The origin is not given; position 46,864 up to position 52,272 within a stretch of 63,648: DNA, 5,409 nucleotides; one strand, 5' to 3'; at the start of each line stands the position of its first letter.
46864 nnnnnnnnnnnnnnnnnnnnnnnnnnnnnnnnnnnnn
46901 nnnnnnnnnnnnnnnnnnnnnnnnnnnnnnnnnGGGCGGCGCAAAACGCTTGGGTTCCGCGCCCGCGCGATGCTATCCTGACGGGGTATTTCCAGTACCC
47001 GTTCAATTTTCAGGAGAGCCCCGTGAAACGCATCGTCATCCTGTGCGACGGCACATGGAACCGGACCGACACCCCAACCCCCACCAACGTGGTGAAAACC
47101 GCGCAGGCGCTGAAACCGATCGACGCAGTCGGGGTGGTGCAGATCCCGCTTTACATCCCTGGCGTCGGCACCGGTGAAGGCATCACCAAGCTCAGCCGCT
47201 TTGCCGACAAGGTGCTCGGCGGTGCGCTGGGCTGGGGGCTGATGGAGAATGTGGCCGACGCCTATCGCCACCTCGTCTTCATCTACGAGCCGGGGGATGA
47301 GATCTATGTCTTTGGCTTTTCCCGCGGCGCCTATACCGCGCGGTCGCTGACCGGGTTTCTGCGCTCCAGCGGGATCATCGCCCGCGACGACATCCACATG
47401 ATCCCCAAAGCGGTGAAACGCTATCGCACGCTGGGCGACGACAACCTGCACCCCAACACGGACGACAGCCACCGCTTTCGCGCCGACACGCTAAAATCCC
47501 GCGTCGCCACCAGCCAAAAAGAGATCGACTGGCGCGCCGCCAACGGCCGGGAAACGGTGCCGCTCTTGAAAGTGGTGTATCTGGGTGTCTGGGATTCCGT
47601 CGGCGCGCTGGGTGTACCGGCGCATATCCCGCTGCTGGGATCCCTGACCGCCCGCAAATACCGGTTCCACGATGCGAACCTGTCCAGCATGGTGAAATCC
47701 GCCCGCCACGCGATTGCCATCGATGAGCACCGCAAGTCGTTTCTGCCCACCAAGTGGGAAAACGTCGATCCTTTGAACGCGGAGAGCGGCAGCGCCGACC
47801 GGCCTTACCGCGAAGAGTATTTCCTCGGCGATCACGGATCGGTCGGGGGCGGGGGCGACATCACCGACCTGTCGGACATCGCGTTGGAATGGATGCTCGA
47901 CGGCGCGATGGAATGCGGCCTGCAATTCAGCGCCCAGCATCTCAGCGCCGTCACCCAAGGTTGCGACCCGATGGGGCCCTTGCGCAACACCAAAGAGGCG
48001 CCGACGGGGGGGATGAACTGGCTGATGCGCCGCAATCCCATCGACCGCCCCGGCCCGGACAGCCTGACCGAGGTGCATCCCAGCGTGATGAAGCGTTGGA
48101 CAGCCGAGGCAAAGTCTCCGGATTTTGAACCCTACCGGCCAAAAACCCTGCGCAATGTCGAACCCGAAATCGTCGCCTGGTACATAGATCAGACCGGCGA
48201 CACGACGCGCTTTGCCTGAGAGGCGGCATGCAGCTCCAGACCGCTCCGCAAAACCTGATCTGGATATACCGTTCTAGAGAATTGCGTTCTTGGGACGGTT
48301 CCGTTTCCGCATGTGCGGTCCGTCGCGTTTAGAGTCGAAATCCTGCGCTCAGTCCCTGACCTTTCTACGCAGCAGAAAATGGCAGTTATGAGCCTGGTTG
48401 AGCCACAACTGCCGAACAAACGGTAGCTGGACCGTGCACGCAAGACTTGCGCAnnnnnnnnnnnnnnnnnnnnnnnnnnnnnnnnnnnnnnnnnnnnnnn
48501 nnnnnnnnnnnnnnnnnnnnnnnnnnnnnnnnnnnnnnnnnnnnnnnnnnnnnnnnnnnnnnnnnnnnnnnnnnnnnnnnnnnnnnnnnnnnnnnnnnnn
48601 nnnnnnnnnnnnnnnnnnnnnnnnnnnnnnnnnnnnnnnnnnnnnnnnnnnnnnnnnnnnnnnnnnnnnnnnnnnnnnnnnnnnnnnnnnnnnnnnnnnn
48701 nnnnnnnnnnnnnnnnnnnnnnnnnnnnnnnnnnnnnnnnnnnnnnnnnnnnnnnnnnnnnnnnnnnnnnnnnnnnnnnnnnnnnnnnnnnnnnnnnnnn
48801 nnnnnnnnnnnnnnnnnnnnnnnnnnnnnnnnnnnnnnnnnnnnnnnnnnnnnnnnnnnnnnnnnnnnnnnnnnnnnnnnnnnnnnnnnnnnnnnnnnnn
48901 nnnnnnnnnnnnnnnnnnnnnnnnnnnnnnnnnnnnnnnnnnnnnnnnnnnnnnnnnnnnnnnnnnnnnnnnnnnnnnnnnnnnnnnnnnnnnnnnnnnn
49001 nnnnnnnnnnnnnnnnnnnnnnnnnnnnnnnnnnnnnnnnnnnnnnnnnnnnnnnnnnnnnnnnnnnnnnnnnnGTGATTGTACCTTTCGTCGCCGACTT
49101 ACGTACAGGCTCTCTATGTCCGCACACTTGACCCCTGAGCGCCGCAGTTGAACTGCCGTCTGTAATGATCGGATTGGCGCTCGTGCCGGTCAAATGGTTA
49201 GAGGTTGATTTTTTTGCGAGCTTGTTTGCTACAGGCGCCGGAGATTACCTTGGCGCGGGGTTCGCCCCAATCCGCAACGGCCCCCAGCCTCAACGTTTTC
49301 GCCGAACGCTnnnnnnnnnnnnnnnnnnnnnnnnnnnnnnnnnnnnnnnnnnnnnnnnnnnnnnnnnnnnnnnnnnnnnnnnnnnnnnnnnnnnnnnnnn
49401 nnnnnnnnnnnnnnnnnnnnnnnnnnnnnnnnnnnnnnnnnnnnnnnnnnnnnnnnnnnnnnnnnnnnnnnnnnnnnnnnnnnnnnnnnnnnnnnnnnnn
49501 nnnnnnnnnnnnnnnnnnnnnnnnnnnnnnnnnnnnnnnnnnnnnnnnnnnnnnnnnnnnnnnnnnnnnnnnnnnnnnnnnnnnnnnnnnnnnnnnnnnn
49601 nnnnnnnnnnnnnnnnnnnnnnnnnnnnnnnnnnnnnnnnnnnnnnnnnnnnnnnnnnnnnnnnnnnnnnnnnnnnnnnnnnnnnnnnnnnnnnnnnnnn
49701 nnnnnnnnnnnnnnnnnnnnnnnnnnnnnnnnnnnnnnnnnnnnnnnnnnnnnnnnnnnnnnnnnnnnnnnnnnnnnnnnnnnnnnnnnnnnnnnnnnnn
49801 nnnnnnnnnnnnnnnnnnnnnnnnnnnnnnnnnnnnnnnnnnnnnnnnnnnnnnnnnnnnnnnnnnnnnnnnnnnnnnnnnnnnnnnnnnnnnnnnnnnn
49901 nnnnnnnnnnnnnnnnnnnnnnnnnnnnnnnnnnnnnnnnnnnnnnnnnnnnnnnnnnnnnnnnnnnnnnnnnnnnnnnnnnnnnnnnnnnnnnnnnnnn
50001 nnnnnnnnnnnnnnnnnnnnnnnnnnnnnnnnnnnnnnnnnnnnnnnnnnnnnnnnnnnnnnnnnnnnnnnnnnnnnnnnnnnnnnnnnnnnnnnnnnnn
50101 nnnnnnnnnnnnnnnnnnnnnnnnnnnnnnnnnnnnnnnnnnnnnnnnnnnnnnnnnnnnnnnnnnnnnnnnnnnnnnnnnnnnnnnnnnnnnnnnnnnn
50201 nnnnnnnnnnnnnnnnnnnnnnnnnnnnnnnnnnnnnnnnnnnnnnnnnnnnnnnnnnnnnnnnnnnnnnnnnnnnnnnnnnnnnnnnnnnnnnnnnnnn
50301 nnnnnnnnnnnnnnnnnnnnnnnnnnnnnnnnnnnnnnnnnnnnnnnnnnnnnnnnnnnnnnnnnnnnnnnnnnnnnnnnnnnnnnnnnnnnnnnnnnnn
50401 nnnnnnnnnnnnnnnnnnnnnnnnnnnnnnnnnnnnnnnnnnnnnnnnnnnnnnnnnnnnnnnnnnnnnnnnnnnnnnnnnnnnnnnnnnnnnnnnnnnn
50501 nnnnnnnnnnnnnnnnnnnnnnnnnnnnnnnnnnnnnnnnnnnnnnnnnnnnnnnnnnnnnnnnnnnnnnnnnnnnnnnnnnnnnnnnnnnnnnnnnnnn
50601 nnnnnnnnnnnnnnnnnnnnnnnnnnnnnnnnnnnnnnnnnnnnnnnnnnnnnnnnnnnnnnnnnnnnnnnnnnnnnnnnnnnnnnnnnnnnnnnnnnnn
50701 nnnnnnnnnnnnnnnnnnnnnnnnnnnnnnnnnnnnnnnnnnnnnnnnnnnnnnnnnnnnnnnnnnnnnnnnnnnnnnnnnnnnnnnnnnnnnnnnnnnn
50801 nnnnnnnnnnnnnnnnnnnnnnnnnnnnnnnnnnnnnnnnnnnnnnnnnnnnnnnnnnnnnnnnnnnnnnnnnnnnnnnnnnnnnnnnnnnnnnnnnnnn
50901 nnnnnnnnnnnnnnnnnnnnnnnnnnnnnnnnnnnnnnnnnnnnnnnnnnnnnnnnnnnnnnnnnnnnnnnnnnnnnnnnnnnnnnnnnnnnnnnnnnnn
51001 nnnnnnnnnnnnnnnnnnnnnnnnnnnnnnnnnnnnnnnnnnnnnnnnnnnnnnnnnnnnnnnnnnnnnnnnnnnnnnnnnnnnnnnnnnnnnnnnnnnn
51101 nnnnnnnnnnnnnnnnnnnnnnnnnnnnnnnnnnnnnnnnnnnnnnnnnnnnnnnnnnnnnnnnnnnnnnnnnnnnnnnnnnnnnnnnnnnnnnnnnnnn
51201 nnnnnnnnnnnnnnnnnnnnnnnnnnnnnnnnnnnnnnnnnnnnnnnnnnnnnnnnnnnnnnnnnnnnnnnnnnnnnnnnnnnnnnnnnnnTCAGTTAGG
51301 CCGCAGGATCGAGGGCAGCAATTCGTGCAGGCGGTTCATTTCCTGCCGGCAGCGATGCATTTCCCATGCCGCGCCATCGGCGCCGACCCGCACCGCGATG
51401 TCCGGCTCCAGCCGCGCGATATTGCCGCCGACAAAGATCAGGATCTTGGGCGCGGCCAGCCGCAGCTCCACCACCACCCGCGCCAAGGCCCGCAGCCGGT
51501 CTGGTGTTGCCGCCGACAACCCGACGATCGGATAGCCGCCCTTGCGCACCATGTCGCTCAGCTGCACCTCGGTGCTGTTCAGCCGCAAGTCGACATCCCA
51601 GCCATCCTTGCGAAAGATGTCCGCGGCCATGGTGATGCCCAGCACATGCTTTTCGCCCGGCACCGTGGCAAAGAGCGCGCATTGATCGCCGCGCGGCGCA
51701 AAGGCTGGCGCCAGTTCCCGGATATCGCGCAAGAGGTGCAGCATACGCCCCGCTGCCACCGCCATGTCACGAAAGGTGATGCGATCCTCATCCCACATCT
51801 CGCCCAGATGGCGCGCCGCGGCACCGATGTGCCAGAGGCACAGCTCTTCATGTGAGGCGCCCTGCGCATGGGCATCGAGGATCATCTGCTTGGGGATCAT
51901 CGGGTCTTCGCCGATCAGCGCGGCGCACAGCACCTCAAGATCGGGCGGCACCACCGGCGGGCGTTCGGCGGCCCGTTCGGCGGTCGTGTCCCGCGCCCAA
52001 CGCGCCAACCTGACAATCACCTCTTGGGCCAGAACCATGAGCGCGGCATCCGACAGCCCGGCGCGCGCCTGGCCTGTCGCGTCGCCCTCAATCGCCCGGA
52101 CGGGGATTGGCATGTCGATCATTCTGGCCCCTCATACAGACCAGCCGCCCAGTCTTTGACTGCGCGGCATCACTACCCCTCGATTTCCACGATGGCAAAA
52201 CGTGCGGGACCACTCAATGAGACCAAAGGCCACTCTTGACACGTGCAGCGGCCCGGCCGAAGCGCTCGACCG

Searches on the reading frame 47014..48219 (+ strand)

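Call 73: search_protein_families(library=pfam, proteins=[window:47014-48219:+], max_evalue=1)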
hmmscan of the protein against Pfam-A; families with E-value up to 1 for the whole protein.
window:47014-48219:+ (401 aa): 1 family
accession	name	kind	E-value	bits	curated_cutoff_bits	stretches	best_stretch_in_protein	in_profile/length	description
PF09994.14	T6SS_Tle1-like_cat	-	4.8e-75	253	27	1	5-296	1-286/287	T6SS, Phospholipase effector Tle1-like, catalytic domain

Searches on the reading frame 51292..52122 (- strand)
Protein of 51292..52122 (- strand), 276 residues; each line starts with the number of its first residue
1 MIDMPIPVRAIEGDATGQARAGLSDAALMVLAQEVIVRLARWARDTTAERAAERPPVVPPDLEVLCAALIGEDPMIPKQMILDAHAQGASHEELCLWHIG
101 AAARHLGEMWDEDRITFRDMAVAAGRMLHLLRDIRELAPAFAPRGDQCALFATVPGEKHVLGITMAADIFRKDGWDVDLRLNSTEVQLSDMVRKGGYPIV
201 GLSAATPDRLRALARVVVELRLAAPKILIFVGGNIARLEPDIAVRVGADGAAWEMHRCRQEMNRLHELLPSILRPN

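Call 3: search_protein_families(library=pfam, proteins=[window:51292-52122:-], max_evalue=0.01)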
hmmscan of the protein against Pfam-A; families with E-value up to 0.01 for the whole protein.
window:51292-52122:- (276 aa): 2 families
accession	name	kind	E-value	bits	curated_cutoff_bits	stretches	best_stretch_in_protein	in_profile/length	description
PF02310.24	B12-binding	-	3.3e-13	50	32.1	1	149-249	3-107/121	B12 binding domain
PF21966.2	AppA_SCHIC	-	0.0018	18.7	28.6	0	149-250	12-118/186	AppA, sensor containing heme instead of cobalamin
